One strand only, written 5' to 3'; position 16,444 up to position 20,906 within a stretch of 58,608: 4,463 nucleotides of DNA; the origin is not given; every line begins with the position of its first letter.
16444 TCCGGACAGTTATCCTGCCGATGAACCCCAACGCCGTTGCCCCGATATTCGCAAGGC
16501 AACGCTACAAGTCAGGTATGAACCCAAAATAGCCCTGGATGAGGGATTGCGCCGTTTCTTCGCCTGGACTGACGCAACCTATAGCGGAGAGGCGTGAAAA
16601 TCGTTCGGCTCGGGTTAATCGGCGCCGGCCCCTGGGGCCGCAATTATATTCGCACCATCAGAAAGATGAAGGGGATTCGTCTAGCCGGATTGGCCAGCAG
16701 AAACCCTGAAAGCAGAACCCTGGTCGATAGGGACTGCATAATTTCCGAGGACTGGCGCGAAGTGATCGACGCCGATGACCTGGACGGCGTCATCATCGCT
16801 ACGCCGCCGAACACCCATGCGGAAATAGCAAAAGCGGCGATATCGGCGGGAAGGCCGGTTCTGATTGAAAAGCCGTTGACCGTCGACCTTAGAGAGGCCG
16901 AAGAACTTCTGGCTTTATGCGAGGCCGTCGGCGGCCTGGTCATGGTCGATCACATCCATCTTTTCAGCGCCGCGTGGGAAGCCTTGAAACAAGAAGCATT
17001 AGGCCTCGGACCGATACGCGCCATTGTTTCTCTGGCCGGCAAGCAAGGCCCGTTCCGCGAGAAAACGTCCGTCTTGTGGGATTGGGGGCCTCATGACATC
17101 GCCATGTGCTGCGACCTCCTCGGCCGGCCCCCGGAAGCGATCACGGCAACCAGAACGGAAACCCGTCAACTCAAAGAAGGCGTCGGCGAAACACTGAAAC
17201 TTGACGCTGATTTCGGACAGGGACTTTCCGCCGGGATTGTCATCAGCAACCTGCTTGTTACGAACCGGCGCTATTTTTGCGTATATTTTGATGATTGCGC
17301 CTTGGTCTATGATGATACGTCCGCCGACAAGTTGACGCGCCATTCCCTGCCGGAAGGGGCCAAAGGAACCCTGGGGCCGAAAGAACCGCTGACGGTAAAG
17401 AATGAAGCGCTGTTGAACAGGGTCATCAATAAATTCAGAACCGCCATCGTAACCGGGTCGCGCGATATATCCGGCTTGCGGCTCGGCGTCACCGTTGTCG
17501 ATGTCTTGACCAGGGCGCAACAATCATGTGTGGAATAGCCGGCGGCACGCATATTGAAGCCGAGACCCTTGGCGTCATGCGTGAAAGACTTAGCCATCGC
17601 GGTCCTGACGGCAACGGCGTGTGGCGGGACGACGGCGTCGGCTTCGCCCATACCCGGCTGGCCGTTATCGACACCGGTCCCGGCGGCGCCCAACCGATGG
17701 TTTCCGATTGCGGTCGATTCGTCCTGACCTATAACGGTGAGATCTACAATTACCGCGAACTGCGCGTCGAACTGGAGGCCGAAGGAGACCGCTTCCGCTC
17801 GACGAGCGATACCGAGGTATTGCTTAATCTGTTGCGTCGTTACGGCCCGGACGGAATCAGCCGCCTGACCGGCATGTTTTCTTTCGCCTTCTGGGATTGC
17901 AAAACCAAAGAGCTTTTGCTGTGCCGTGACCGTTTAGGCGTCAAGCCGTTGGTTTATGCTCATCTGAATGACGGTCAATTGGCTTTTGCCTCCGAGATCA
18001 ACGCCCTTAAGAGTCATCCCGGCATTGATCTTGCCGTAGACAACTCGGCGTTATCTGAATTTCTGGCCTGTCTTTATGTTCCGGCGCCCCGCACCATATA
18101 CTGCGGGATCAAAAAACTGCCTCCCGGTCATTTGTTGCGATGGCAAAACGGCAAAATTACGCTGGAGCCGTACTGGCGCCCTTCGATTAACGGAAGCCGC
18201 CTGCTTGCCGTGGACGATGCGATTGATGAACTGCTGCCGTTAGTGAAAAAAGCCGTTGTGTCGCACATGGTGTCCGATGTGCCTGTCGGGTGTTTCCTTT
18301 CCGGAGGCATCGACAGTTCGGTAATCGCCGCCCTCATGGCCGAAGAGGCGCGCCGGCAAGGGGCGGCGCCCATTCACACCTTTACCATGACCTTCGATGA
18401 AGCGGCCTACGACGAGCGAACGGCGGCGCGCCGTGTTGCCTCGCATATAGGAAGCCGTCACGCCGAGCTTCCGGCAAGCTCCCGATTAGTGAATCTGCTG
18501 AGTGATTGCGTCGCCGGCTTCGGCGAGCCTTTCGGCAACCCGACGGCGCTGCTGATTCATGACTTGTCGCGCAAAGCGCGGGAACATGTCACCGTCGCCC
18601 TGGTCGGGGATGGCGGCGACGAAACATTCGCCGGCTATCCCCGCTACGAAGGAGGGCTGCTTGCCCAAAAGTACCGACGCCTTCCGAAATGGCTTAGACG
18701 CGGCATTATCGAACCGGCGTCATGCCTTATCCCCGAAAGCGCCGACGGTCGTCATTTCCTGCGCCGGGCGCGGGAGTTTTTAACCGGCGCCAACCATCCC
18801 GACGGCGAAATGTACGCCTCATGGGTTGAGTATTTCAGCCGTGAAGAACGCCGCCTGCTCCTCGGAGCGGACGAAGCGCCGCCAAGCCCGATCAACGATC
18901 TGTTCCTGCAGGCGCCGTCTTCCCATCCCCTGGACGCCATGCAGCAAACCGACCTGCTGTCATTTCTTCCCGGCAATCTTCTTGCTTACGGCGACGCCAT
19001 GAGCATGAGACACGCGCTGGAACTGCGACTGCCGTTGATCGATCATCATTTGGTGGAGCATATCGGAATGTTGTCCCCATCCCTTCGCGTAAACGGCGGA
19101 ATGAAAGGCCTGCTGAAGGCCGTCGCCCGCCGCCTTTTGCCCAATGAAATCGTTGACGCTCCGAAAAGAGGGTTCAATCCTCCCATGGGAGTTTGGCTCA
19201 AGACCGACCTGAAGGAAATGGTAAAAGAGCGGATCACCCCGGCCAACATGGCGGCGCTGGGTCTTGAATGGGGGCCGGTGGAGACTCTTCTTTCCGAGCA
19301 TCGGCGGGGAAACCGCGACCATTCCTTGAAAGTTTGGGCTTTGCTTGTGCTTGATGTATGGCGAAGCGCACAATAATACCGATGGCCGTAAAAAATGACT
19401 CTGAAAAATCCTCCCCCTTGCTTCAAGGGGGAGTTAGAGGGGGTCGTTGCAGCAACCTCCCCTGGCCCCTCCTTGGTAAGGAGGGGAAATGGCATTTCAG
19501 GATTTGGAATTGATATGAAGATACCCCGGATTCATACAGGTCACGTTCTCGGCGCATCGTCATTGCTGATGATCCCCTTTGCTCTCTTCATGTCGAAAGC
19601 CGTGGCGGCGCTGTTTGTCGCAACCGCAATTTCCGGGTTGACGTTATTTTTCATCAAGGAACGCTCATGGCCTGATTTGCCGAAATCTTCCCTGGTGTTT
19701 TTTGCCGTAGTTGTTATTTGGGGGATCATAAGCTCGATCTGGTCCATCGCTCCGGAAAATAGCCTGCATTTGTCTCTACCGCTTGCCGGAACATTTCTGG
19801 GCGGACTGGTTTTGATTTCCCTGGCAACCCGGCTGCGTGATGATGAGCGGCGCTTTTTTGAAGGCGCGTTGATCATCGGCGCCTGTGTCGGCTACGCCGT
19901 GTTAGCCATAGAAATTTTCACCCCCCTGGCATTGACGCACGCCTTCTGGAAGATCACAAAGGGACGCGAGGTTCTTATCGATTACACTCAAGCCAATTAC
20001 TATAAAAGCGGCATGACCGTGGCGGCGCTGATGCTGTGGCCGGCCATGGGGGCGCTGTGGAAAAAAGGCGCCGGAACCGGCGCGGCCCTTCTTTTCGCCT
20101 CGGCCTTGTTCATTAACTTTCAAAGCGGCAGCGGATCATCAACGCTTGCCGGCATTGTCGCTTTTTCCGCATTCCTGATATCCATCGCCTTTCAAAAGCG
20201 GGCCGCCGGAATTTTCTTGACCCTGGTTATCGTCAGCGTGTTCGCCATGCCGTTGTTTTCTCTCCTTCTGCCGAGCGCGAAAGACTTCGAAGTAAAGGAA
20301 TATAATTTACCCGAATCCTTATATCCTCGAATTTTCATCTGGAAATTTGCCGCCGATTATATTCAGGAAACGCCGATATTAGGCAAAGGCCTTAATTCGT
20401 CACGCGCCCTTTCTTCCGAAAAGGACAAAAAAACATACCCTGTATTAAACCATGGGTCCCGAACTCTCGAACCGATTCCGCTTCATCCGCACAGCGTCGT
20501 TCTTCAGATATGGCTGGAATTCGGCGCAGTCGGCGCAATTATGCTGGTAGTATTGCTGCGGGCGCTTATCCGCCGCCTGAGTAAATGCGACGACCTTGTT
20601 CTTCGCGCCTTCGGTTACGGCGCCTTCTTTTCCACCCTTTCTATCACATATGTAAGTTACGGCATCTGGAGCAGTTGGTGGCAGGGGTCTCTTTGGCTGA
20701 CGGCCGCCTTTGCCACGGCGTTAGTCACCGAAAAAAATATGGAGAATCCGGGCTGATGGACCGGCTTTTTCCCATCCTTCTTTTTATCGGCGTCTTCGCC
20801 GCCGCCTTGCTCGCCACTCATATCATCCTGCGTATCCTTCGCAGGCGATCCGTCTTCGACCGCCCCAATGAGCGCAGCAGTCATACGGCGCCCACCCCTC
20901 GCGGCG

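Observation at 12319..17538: Sugar-tailoring block combining a B12-radical SAM enzyme with a TylC3-type C-methyltransferase, a cupin, a UXS-type SDR and a Gfo/Idh/MocA oxidoreductase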

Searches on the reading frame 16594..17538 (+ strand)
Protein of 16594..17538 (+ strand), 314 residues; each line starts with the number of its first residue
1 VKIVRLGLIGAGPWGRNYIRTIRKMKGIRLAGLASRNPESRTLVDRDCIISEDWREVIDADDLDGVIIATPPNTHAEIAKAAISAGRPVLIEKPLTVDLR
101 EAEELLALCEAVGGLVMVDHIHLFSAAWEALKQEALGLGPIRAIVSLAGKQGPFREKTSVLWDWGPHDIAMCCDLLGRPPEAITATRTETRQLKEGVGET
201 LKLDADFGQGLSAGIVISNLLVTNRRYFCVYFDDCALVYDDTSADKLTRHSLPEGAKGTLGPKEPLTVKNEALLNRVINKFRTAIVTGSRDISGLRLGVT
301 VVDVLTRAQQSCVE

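Call 3: search_protein_families(library=pfam, proteins=[window:16594-17538:+], max_evalue=0.001)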
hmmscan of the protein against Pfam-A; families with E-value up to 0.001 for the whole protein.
window:16594-17538:+ (314 aa): 2 families
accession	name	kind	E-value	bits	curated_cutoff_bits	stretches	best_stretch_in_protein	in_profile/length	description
PF01408.29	GFO_IDH_MocA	-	2e-21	77.4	24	1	5-120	2-120/120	Oxidoreductase family, NAD-binding Rossmann fold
PF22725.1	GFO_IDH_MocA_C3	-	2.4e-05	24.8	27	1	158-232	43-118/124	GFO/IDH/MocA C-terminal domain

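Call 4: search_protein_families(library=ncbifam, proteins=[window:16594-17538:+], max_evalue=0.001)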
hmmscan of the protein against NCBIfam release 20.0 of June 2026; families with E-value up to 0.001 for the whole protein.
window:16594-17538:+ (314 aa): 10 families
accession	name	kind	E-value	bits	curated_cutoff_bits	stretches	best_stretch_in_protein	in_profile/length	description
NF040723.1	UDP-GlcNAcDh_Arch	equivalog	1.2e-23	84.1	450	1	4-300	1-296/302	UDP-N-acetylglucosamine 3-dehydrogenase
TIGR04380.1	myo_inos_iolG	equivalog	7.5e-17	61.2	355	1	4-134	2-136/330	inositol 2-dehydrogenase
NF008607.0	PRK11579.1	subfamily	8.5e-15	54.6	330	1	3-146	4-150/346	oxidoreductase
NF052479.1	LevoglcsnDh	equivalog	6.4e-13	48.1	650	1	51-119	62-130/386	levoglucosan dehydrogenase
NF052679.1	InsChiInosDhIolG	equivalog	2.9e-11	43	540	1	4-133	3-138/343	bifunctional inositol 2-dehydrogenase/D-chiro-inositol 1-dehydrogenase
NF007574.0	PRK10206.1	equivalog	7.8e-11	41.6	352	1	37-146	40-148/345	oxidoreductase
NF041392.1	XylDh_Gfo6_Halo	equivalog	1.3e-10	40.7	350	1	3-119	16-139/350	D-xylose 1-dehydrogenase Gfo6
NF058561.1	BT_2158_fam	equivalog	2e-09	36.5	750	1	52-110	84-144/487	glycoside 3-dehydrogenase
NF058563.1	BT_2159_fam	equivalog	2e-06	27.1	650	1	4-119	1-119/350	disaccharide 3-dehydrogenase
NF009825.0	PRK13302.1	equivalog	0.00047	19.7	253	1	4-120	7-123/271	aspartate dehydrogenase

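Call 13: search_solved_structures(query=window:16594-17538:+, max_evalue=0.001)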
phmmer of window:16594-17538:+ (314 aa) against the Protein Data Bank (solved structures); distinct sequences matched with E-value up to 0.001: 73 (the best 60 are shown).
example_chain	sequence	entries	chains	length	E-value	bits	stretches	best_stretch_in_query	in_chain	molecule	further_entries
3c1a_A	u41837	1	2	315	3.1e-70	240.2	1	4-305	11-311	Putative oxidoreductase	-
3e82_A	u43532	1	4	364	5.8e-18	68.5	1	4-179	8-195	Putative oxidoreductase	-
9azo_A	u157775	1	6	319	6.1e-13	52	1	2-129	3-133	PmdC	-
3i23_A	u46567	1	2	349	5.6e-12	48.8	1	38-234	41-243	Oxidoreductase, Gfo/Idh/MocA family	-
3fd8_A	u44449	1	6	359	5.8e-12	48.8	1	39-234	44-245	Oxidoreductase, Gfo/Idh/MocA family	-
7bvj_A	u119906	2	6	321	6.9e-12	48.6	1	4-186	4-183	Oxidoreductase, NAD-binding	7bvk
4hkt_A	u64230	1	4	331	2.2e-11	46.9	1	3-188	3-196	Inositol 2-dehydrogenase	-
6z3b_B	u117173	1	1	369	4.3e-11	46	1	1-126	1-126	Gfo/Idh/MocA family oxidoreductase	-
6z3b_A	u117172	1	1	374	4.4e-11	45.9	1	1-126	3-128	Gfo/Idh/MocA family oxidoreductase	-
6z3c_AAA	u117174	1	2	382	4.6e-11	45.9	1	1-126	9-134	Gfo/Idh/MocA family oxidoreductase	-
5b3t_A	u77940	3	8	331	8.4e-11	45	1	4-141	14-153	Biliverdin reductase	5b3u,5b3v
3hnp_A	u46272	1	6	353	1.2e-10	44.5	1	6-234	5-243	Oxidoreductase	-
3kux_A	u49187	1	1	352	3e-10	43.2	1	4-145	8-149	Putative oxidoreductase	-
3e9m_A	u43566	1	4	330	4.9e-10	42.5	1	4-144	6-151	Oxidoreductase, Gfo/Idh/MocA family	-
8qc3_A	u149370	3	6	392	6.4e-10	42.1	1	2-157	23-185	Oxidoreductase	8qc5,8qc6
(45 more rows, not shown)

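Call 34: find_homologous_proteins(query=window:16594-17538:+, max_evalue=1e-20)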
Query window:16594-17538:+ (314 aa): 846 proteins with E <= 1e-20 among 8000 candidates; the best 120 are listed.
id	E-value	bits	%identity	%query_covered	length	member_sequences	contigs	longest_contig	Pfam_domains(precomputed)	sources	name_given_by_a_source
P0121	3.4e-206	702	100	100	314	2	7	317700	PF01408.29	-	-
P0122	1.3e-162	558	78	99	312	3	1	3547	PF01408.29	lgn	-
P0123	7.2e-131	454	67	98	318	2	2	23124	PF01408.29,PF22725.2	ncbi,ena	-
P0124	2.0e-125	436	62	100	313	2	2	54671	PF01408.29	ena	-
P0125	1.1e-100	355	57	91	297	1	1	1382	PF01408.29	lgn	-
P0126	3.6e-100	353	56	98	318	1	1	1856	PF01408.29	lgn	-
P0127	1.2e-97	345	52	100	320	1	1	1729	PF01408.29,PF22725.2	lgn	-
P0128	7.2e-96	339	53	98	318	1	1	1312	PF01408.29,PF22725.2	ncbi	-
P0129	5.9e-93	330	51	98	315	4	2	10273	PF01408.29,PF22725.2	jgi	-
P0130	3.3e-92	327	50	98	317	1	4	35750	PF01408.29,PF22725.2,PF02894.23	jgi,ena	jgi:predicted dehydrogenase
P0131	8.4e-92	326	52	98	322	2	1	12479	PF01408.29,PF22725.2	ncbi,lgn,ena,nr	ncbi:MAG: Gfo/Idh/MocA family oxidoreductase [Rhodospirillales bacterium]|nr:Gfo/Idh/MocA family oxi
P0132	2.1e-91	325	50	98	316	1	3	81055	PF01408.29,PF22725.2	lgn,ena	-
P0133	4.1e-91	324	54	98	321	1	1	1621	PF01408.29,PF22725.2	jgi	jgi:predicted dehydrogenase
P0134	6.0e-91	323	53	98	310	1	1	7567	PF01408.29,PF22725.2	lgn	-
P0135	1.4e-90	322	52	96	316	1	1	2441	PF01408.29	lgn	-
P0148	1.1e-87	312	51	99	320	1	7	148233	PF01408.29,PF22725.2,PF02894.23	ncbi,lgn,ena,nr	ncbi:MAG: Gfo/Idh/MocA family oxidoreductase [Rhodospirillales bacterium]|nr:Gfo/Idh/MocA family oxi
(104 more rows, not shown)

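Call 35: find_encoding_contigs(protein=P0124, flank=10000, max_places=1)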
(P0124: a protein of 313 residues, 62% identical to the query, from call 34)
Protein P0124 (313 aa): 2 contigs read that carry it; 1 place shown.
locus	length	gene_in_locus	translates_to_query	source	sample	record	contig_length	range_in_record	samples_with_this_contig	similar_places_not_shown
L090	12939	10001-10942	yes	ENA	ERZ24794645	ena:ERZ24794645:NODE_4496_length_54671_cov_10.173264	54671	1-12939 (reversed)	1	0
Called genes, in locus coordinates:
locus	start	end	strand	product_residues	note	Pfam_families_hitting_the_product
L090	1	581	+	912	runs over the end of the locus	PF08757:CotH, PF28492:Beta_helix_4 (faint), PF13229:Beta_helix (weak)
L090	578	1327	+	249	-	PF09359:VTC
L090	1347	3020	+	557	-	PF00884:Sulfatase (faint)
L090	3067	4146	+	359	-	PF01370:Epimerase, PF02719:Polysacc_synt_2 (weak), PF04321:RmlD_sub_bind, PF07993:NAD_binding_4 (weak), PF16363:GDP_Man_Dehyd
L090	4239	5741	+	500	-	-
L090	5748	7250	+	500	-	PF00535:Glycos_transf_2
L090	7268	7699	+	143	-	PF07883:Cupin_2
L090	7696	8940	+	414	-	PF08421:Methyltransf_13, PF13489:Methyltransf_23, PF08241:Methyltransf_11 (weak), PF08242:Methyltransf_12, PF13649:Methyltransf_25 (weak), PF08484:Methyltransf_14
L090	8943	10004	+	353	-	PF01073:3Beta_HSD, PF01370:Epimerase, PF02719:Polysacc_synt_2 (faint), PF16363:GDP_Man_Dehyd, PF07993:NAD_binding_4 (weak)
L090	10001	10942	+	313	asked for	PF01408:GFO_IDH_MocA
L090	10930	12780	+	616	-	PF13522:GATase_6, PF13537:GATase_7, PF00733:Asn_synthase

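Call 36: find_encoding_contigs(protein=P0123, flank=8000, max_places=1)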
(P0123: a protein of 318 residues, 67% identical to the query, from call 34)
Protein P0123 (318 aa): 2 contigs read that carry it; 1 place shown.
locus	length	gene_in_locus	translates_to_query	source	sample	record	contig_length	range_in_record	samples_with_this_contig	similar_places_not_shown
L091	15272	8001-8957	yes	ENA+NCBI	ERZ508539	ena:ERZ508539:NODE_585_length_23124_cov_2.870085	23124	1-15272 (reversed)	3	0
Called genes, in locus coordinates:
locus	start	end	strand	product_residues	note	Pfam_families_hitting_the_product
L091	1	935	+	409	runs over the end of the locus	PF04932:Wzy_C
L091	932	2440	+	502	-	-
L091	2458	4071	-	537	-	PF02310:B12-binding, PF04055:Radical_SAM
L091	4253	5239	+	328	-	PF00535:Glycos_transf_2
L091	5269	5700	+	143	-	PF07883:Cupin_2 (weak)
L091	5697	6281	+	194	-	PF08421:Methyltransf_13, PF13489:Methyltransf_23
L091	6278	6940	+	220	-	PF08484:Methyltransf_14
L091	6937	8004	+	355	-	PF01073:3Beta_HSD, PF01370:Epimerase, PF02719:Polysacc_synt_2 (faint), PF16363:GDP_Man_Dehyd, PF07993:NAD_binding_4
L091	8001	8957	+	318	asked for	PF01408:GFO_IDH_MocA, PF22725:GFO_IDH_MocA_C3 (weak)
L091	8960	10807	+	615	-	PF13522:GATase_6, PF13537:GATase_7, PF00733:Asn_synthase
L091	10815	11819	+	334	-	PF00953:Glycos_transf_4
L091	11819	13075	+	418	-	PF13439:Glyco_transf_4, PF13579:Glyco_trans_4_4, PF00534:Glycos_transf_1, PF13692:Glyco_trans_1_4, PF13524:Glyco_trans_1_2 (weak)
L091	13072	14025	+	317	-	PF01073:3Beta_HSD, PF01370:Epimerase, PF02719:Polysacc_synt_2, PF04321:RmlD_sub_bind, PF05368:NmrA, PF13460:NAD_binding_10, PF16363:GDP_Man_Dehyd, PF07993:NAD_binding_4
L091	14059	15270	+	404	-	?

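Call 37: find_encoding_contigs(protein=P0148, flank=8000, max_places=1)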
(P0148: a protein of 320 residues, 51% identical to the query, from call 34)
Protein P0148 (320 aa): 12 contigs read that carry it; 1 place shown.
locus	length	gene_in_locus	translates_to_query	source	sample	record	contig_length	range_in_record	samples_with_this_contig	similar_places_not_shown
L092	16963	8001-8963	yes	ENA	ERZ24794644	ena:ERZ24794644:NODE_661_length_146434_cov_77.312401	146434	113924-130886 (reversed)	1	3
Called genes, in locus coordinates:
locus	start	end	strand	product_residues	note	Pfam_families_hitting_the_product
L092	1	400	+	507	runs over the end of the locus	PF00309:Sigma54_AID, PF04963:Sigma54_CBD, PF04552:Sigma54_DBD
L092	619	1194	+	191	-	PF02482:Ribosomal_S30AE, PF16321:Ribosom_S30AE_C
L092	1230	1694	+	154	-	PF00359:PTS_EIIA_2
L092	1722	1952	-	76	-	PF06620:DUF1150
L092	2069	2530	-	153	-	PF00011:HSP20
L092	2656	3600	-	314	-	PF00126:HTH_1, PF03466:LysR_substrate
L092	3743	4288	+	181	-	PF00578:AhpC-TSA, PF08534:Redoxin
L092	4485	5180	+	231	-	PF00535:Glycos_transf_2, PF10111:Glyco_tranf_2_2 (weak), PF13641:Glyco_tranf_2_3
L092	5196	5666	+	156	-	PF07883:Cupin_2 (weak)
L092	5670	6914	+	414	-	PF08421:Methyltransf_13, PF13489:Methyltransf_23, PF08241:Methyltransf_11 (weak), PF08242:Methyltransf_12, PF08484:Methyltransf_14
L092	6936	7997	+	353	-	PF01073:3Beta_HSD, PF01370:Epimerase, PF02719:Polysacc_synt_2 (faint), PF16363:GDP_Man_Dehyd, PF07993:NAD_binding_4 (weak)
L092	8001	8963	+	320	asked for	PF01408:GFO_IDH_MocA, PF02894:GFO_IDH_MocA_C (weak), PF22725:GFO_IDH_MocA_C3 (weak)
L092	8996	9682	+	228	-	PF00440:TetR_N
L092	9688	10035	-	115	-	-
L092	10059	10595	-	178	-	PF09411:PagL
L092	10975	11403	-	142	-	-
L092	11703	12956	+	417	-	PF00275:EPSP_synthase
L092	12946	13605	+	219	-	PF13189:Cytidylate_kin2 (weak), PF02224:Cytidylate_kin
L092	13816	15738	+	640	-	PF00575:S1 (weak), PF23459:S1_RRP5 (faint), PF00575:S1, PF21710:Spt6_S1 (faint), PF00575:S1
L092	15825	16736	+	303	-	PF00574:CLP_protease (faint), PF01343:Peptidase_S49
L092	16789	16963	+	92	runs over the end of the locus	PF00216:Bac_DNA_binding, PF18291:HU-HIG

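Call 40: find_related_loci(query=A4, collection=metagenome_contigs, flank=10000)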
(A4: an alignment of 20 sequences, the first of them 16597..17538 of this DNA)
Query A4 (313 aa) in metagenome_contigs; peptide patterns used: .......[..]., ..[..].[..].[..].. (x = any residue, [..] = any of these).
599 stretches matched a pattern (row limit reached: there are more); 481 encode a relative of the query (tblastn E <= 1e-3); the best 80 are kept; 80 distinct loci.
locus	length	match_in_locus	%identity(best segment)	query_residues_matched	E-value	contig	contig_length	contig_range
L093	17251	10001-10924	67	3-310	5e-135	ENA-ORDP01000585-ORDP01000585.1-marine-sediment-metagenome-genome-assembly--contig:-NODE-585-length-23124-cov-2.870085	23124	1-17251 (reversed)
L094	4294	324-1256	50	3-313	3e-95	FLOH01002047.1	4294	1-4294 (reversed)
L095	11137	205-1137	50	3-313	5e-93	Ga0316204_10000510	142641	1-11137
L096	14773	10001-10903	51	3-310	7e-93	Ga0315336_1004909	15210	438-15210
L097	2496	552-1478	49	3-310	9e-94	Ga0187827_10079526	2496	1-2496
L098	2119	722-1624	51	1-308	9e-94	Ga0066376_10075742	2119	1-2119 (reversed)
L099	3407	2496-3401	49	3-304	6e-91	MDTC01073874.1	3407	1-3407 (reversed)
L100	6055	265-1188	48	3-310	5e-90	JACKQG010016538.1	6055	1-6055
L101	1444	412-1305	52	5-309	2e-96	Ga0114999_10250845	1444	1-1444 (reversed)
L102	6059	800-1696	51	3-310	1e-89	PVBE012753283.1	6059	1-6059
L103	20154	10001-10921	47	3-310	1e-89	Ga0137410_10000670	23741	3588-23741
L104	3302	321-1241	49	3-310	8e-91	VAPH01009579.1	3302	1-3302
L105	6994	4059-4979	48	3-309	4e-89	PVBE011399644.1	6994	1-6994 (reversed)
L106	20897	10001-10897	50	2-306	3e-89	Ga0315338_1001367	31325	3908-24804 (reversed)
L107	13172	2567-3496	49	3-310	1e-88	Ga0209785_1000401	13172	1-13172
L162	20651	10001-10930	45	3-310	4e-78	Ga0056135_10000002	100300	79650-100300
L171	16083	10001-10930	46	3-310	1e-76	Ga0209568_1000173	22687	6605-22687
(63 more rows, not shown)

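Call 87: search_dna_similar(query=window:16594-17538:+, collection=plasmids, mode=protein, max_evalue=1e-30, max_rows=15)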
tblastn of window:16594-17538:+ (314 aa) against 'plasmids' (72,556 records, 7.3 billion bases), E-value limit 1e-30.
No match.

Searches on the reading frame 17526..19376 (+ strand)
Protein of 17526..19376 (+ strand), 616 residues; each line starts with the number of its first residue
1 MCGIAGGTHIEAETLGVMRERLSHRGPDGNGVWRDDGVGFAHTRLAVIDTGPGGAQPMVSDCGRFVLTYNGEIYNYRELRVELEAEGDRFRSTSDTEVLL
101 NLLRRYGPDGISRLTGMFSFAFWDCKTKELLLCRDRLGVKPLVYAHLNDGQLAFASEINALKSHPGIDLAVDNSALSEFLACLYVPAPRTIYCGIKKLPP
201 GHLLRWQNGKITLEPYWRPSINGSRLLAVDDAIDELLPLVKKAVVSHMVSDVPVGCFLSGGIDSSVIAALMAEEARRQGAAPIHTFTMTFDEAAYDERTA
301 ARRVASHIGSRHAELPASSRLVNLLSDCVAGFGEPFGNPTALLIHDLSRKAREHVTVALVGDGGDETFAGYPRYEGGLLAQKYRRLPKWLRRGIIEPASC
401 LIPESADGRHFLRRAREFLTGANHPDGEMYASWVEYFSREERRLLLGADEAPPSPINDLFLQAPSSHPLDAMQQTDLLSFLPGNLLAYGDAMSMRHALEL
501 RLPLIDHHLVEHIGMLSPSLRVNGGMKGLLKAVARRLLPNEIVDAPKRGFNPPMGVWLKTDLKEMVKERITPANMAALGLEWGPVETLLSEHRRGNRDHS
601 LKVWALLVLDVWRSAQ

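Call 3: search_protein_families(library=pfam, proteins=[window:17526-19376:+], max_evalue=0.001)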
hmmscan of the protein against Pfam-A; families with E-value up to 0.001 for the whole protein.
window:17526-19376:+ (616 aa): 4 families
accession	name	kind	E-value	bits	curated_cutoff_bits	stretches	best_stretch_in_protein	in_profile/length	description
PF00733.27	Asn_synthase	-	2e-83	281.4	21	1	237-613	3-353/354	Asparagine synthase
PF13522.11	GATase_6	-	2e-43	148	27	1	27-157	1-130/130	Glutamine amidotransferase domain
PF13537.11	GATase_7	-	1.7e-42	144.7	25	1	42-162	1-122/123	Glutamine amidotransferase domain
PF12481.13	DUF3700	-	0.00094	19.2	27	0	111-166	126-181/228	Aluminium induced protein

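Call 4: search_protein_families(library=ncbifam, proteins=[window:17526-19376:+], max_evalue=0.001)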
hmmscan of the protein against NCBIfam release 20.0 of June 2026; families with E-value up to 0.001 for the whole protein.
window:17526-19376:+ (616 aa): 9 families
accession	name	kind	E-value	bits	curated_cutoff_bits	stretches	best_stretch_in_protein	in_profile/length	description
TIGR03108.1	eps_aminotran_1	hypoth_equivalog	6.2e-152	507.5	816.9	1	1-611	1-623/628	XrtA/PEP-CTERM system amidotransferase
TIGR01536.1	asn_synth_AEB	equivalog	5.7e-123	411.6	267.1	1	2-550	1-517/517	asparagine synthase (glutamine-hydrolyzing)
TIGR03104.1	trio_amidotrans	equivalog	1.5e-104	350.4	570.1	2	1-374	1-383/589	N-acetylglutaminylglutamine amidotransferase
NF006949.0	PRK09431.1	equivalog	8e-75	252.4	499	3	1-163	1-167/554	asparagine synthase B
NF033535.1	lass_lactam_cya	exception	1.5e-62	212.1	525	1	7-369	12-377/668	lasso peptide isopeptide bond-forming cyclase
TIGR01134.1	purF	equivalog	3.2e-14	53.1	350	1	39-162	67-200/432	amidophosphoribosyltransferase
NF033561.1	macrolact_Ik_Al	subfamily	3.5e-14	52.3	300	1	126-379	89-342/561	albusnodin/ikarugamycin family macrolactam cyclase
NF001484.0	PRK00331.1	subfamily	2e-11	43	381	1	37-164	66-201/601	isomerizing glutamine--fructose-6-phosphate transaminase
TIGR01135.1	glmS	equivalog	5.3e-11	41.7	418.05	1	37-163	65-199/607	glutamine--fructose-6-phosphate transaminase (isomerizing)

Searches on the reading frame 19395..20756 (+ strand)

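Call 3: search_protein_families(library=pfam, proteins=[window:19395-20756:+], max_evalue=0.001)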
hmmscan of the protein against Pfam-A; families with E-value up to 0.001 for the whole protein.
window:19395-20756:+ (453 aa): 1 family
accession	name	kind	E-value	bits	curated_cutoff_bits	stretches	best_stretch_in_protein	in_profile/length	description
PF04932.20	Wzy_C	-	1e-17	64.7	31.7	1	233-385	2-149/149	O-Antigen ligase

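Call 4: search_protein_families(library=ncbifam, proteins=[window:19395-20756:+], max_evalue=0.001)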
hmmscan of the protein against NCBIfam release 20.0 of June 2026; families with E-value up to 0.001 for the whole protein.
window:19395-20756:+ (453 aa): 1 family
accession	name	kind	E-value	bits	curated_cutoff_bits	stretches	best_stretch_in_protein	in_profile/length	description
NF012031.0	PRK15487.1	equivalog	0.00057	19.1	277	0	70-397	41-352/404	O-antigen ligase RfaL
